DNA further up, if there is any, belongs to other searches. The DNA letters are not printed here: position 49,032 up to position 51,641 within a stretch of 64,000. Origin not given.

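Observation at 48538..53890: Roadblock/LC7 gene divergent from two translationally coupled ~770-800 aa helical proteins of unknown function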

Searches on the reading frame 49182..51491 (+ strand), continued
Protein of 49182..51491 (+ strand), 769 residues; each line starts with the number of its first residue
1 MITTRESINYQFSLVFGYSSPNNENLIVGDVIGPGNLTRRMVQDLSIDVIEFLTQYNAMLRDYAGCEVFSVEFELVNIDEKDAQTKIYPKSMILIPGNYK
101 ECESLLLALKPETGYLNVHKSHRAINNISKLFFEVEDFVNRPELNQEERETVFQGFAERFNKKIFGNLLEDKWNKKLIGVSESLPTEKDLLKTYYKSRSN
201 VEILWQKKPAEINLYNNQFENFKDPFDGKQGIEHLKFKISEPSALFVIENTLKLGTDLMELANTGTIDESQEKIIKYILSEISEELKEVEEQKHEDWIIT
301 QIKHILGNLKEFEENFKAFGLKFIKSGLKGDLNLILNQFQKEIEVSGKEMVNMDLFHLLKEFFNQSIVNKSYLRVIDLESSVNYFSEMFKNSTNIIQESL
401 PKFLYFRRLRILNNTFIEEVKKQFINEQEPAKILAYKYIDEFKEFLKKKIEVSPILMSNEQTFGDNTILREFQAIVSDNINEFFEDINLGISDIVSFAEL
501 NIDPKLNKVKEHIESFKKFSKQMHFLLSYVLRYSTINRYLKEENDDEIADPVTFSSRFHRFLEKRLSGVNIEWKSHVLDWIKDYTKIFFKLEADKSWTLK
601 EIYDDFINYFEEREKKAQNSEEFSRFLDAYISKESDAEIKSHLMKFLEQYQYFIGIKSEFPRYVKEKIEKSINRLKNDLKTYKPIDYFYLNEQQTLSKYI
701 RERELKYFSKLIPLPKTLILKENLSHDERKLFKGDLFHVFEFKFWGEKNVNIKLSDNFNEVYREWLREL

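Call 82: find_encoding_contigs(protein=P0391, flank=10000, max_places=1)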
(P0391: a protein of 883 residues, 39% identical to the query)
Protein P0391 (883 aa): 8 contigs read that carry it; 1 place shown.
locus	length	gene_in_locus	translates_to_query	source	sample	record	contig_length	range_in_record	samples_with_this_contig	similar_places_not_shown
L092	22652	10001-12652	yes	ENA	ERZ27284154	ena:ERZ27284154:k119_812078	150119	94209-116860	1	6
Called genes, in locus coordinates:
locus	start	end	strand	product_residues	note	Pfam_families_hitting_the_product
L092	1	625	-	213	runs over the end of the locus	-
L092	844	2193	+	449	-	PF02812:ELFV_dehydrog_N, PF00208:ELFV_dehydrog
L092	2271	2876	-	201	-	-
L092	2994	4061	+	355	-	PF01063:Aminotran_4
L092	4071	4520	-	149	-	-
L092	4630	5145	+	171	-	PF12838:Fer4_7 (faint), PF13187:Fer4_9 (faint), PF13484:Fer4_16 (faint), PF00037:Fer4 (faint), PF12797:Fer4_2 (faint), PF12837:Fer4_6 (faint), PF13247:Fer4_11, PF14697:Fer4_21 (weak), +1 more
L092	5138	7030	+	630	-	PF02730:AFOR_N, PF01314:AFOR_C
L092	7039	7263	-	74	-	-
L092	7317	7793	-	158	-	PF01986:DUF123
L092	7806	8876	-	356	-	-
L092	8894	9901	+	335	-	PF00753:Lactamase_B, PF19583:ODP, PF12706:Lactamase_B_2 (weak)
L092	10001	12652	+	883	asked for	-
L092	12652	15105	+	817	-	-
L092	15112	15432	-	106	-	PF03091:CutA1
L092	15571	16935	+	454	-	PF00701:DHDPS, PF08714:Fae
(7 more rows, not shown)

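Call 83: search_protein_families(library=pfam, proteins=[L091:8553-8873:-, L091:8903-9901:-, L091:6925-7386:-, L089:2-367:-, L090:6567-7091:+, L090:7715-8065:+, L088:8612-9826:-, L088:12326-12772:+, L091:7935-8183:+], max_evalue=0.1)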
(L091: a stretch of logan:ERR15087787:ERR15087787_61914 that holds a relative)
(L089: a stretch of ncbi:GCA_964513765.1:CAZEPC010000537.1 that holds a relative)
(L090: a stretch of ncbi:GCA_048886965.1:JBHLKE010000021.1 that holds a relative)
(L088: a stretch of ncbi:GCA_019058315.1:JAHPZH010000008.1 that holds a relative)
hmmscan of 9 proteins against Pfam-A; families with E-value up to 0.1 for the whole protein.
L091:8553-8873:- (106 aa): 2 families
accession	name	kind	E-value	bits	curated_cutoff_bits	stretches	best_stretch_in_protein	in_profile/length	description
PF03297.21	Ribosomal_S25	-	0.00099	19.7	28.8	1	5-63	39-97/101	S25 ribosomal protein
PF14947.12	HTH_45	-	0.051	14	25.5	0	27-57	24-54/77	Winged helix-turn-helix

L091:8903-9901:- (332 aa): 1 family
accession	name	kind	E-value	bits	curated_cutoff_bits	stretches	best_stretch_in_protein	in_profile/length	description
PF01529.25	DHHC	-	0.022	15.3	28.7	1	7-81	49-124/133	DHHC palmitoyltransferase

L091:6925-7386:- (153 aa): 4 families
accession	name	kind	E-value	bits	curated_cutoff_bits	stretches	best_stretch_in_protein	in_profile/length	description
PF08771.16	FRB_dom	-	0.0035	18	24.7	1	48-135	4-93/99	FKBP12-rapamycin binding domain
PF12651.13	RHH_3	-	0.0038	17.6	21.6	1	48-65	27-44/44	Ribbon-helix-helix domain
PF23231.1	HAT_Syf1_CNRKL1_C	-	0.0065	15.7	27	1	52-144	42-134/397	Pre-mRNA-splicing factor Syf1/CRNKL1 C-terminal HAT repeat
PF12495.13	Vip3A_N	-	0.042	14.2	25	1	31-124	77-170/177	Vegetative insecticide protein 3A N terminal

L089:2-367:- (122 aa): 7 families
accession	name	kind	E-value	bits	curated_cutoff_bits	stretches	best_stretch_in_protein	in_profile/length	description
PF02183.23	HALZ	-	0.0019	18.8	28.1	0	72-96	9-33/43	Homeobox associated leucine zipper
PF04513.17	Baculo_PEP_C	-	0.008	16.7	38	1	7-104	40-128/140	Baculovirus polyhedron envelope protein, PEP, C terminus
PF05791.16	Bacillus_HBL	-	0.01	16.1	29.1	1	5-95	82-164/177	Bacillus haemolytic enterotoxin (HBL)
PF06103.16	DUF948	-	0.017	15.7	37.2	0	68-94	19-45/89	Bacterial protein of unknown function (DUF948)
PF08650.15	DASH_Dad4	-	0.045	14.2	29.8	0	24-43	16-35/71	DASH complex subunit Dad4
PF20667.3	Sec10_N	-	0.08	13.5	27.4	0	55-95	43-83/118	Exocyst complex component Sec10, N-terminal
PF02403.27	Seryl_tRNA_N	-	0.087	13.5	28.2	0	3-89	20-106/108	Seryl-tRNA synthetase N-terminal domain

L090:6567-7091:+ (174 aa): 1 family
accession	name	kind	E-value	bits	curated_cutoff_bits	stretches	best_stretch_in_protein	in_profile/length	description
PF21407.2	SduA_N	-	0.066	13.8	27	1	82-119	25-63/102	Shedu protein SduA, N-terminal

L090:7715-8065:+ (116 aa): 0 families

L088:8612-9826:- (404 aa): 9 families
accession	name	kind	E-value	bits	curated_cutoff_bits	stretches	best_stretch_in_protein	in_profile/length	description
PF10046.14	BLOC1_2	-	4.7e-05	24.1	33.4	0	173-214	37-78/96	Biogenesis of lysosome-related organelles complex-1 subunit 2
PF06103.16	DUF948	-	5.8e-05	23.6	37.2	0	145-207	28-88/89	Bacterial protein of unknown function (DUF948)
PF14712.11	Snapin_Pallidin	-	0.00037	21.3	29.6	0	151-213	28-88/89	Snapin/Pallidin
PF08429.16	PLU-1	-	0.00076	19.2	28.5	0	334-399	266-324/338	PLU-1-like protein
PF05531.17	NPV_P10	-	0.0011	19.8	29.8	0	29-83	13-64/75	Nucleopolyhedrovirus P10 protein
PF11887.13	Mce4_CUP1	-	0.002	18.2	32.6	0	149-214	67-133/222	Cholesterol uptake porter CUP1 of Mce4, putative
PF00804.31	Syntaxin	-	0.023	15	26.7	0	172-235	53-114/157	Syntaxin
PF18595.6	Nuf2_DHR10-like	-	0.038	14.5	28.4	0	106-164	3-61/117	Nuf2, DHR10-like domain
PF20270.3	CATRA-C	-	0.061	14.5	24.6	0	175-244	27-96/137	CASPASE and TPR Repeat-Associated C-terminal domain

L088:12326-12772:+ (148 aa): 5 families
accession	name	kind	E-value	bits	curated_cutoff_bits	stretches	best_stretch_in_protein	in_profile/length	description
PF01988.24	VIT1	-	6.6e-06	26.5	28.1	1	12-143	57-189/214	VIT family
PF20990.2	DUF2207_C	-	0.00011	22.4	33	1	49-140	100-185/247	Predicted membrane protein (DUF2207) C-terminal domain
PF02724.19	CDC45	-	0.0031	16.3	34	1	12-121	137-247/624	CDC45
PF11026.13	DUF2721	-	0.022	15.1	28.3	1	52-140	31-118/129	Protein of unknown function (DUF2721)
PF22251.1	PFF1_TM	-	0.035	14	32.3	1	4-118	142-256/300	Vacuolar membrane protease, transmembrane domain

L091:7935-8183:+ (82 aa): 1 family
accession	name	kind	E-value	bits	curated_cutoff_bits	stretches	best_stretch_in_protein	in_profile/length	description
PF01023.25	S_100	-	0.029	14.4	22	1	46-65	21-40/45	S-100/ICaBP type calcium binding domain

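Call 91: search_protein_families(library=pfam, alignment_id=A4, max_evalue=1)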
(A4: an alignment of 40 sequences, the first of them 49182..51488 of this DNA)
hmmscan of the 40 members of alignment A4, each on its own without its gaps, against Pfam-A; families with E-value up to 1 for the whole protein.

A. member 1, window:49182-51488:+ (769 aa): 2 families
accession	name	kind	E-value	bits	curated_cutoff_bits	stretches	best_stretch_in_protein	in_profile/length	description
PF17514.7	DUF5442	-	0.11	13.2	27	1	272-320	24-71/107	Family of unknown function (DUF5442)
PF05046.19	Img2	-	0.12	13.2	34.4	1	294-349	22-71/84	Mitochondrial large subunit ribosomal protein (Img2)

B. families by the number of members that match (of 40 scanned): 101 families (the first 25 are shown)
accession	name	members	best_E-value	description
PF07984.18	NTP_transf_7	3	0.034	Nucleotidyltransferase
PF17675.6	APG6_N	3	0.065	Apg6 coiled-coil region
PF21395.2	Arc_capsid_dom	2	2.6e-05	Activity-regulated cytoskeleton-associated protein, capsid domain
PF25762.1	HAUS1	2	0.00011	HAUS augmin-like complex subunit 1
PF22927.2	INT1_R3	2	0.026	Integrator complex subunit 1, R3 domain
PF04108.17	ATG17_like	2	0.041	Autophagy protein ATG17-like domain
PF14932.11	HAUS-augmin3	2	0.085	HAUS augmin-like complex subunit 3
PF18570.6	Nup54_57_C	2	0.088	NUP57/Nup54 C-terminal domain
PF09373.15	PMBR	2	0.097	Pseudomurein-binding repeat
PF19962.4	EAD9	2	0.17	Effector-associated domain 9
PF16888.10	YwqH-like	2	0.28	YwqH-like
PF08954.16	Trimer_CC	2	0.33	Trimerisation motif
PF16159.10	FOXP-CC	2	0.44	FOXP coiled-coil domain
PF00435.27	Spectrin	2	0.48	Spectrin repeat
PF08614.16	ATG16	1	3.9e-06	Autophagy protein 16 (ATG16)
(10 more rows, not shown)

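Call 99: list_cluster_members(proteins=[P0339, P0344, P0327, P0324, P0325, P0326, P0335, P0256, P0251, P0257])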
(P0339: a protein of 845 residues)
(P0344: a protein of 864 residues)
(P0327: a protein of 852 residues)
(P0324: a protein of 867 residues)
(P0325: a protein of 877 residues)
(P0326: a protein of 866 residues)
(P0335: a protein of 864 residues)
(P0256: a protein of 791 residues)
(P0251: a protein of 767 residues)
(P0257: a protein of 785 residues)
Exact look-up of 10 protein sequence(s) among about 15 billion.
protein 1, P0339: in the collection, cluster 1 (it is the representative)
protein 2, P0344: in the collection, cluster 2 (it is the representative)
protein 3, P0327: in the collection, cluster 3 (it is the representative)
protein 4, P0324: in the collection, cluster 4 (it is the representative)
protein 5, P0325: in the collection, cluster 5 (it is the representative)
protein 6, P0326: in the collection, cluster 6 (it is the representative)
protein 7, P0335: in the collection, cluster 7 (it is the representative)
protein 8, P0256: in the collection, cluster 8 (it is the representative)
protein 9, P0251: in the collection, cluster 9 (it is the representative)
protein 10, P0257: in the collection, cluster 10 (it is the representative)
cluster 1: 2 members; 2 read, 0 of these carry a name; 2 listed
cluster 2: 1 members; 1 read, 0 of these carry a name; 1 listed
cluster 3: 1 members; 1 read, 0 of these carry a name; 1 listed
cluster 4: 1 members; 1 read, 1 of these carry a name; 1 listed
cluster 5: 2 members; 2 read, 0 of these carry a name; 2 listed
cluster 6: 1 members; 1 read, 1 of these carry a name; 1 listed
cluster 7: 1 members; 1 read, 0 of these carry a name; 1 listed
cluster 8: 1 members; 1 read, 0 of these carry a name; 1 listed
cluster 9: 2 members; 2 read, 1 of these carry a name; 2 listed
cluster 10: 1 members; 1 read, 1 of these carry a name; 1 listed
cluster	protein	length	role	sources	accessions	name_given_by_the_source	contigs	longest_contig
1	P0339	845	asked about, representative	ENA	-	-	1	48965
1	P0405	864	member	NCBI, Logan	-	-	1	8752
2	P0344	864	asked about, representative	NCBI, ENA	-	-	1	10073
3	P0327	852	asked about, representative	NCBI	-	-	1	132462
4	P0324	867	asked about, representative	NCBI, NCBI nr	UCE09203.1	MAG: hypothetical protein JSW61_09500 [Candidatus Thorarchaeota archaeon]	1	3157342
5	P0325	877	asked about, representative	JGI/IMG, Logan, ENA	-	-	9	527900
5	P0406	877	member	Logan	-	-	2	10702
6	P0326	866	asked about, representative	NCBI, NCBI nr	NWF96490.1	MAG: hypothetical protein HXY34_10160 [Candidatus Thorarchaeota archaeon] | hypothetical protein [Candidatus Thorarchaeota archaeon]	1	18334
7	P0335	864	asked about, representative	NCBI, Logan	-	-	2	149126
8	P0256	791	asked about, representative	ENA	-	-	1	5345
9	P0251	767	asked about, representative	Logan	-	-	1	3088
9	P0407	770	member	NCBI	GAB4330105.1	MAG: hypothetical protein Kow0069_37710 [Promethearchaeota archaeon]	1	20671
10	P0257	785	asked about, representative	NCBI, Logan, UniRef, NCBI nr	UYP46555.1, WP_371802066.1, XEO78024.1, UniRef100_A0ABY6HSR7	hypothetical protein NEF87_002840 [Candidatus Lokiarchaeum ossiferum] | Uncharacterized protein n=1 Tax=Candidatus Lokiarchaeum ossiferum TaxID=2951803 ... | hypothetical protein NEF87_002840 [Candidatus Lokiarchaeum sp. B-35]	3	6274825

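Call 100: find_encoding_contigs(protein=P0257, flank=10000, max_places=1)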
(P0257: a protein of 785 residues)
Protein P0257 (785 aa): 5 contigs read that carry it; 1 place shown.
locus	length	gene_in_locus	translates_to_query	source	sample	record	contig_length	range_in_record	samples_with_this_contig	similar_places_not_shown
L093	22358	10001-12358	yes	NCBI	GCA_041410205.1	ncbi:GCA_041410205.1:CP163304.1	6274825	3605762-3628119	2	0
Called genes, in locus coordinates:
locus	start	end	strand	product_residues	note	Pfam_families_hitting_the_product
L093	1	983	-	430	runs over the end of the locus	PF02403:Seryl_tRNA_N, PF00587:tRNA-synt_2b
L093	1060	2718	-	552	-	PF04055:Radical_SAM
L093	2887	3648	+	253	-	PF01148:CTP_transf_1 (faint)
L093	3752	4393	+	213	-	PF03692:CxxCxxCC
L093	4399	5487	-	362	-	PF01300:Sua5_yciO_yrdC, PF03481:Sua5_C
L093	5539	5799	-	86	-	-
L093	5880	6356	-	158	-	-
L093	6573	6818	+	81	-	PF01047:MarR (weak), PF01978:TrmB (weak), PF25212:HVO_A0114 (weak)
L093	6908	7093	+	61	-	-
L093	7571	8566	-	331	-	-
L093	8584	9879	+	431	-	PF00083:Sugar_tr (weak), PF07690:MFS_1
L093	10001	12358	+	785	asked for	-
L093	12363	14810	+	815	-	-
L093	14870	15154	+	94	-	-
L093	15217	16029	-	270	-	-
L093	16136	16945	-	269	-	-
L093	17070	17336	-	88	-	PF00808:CBFD_NFYB_HMF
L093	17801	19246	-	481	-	PF00291:PALP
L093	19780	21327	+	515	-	PF16656:Pur_ac_phosph_N (weak), PF00149:Metallophos, PF12850:Metallophos_2 (weak)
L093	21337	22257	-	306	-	PF00291:PALP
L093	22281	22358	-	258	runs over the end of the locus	PF25087:GMPPB_C (weak), PF00132:Hexapep (weak)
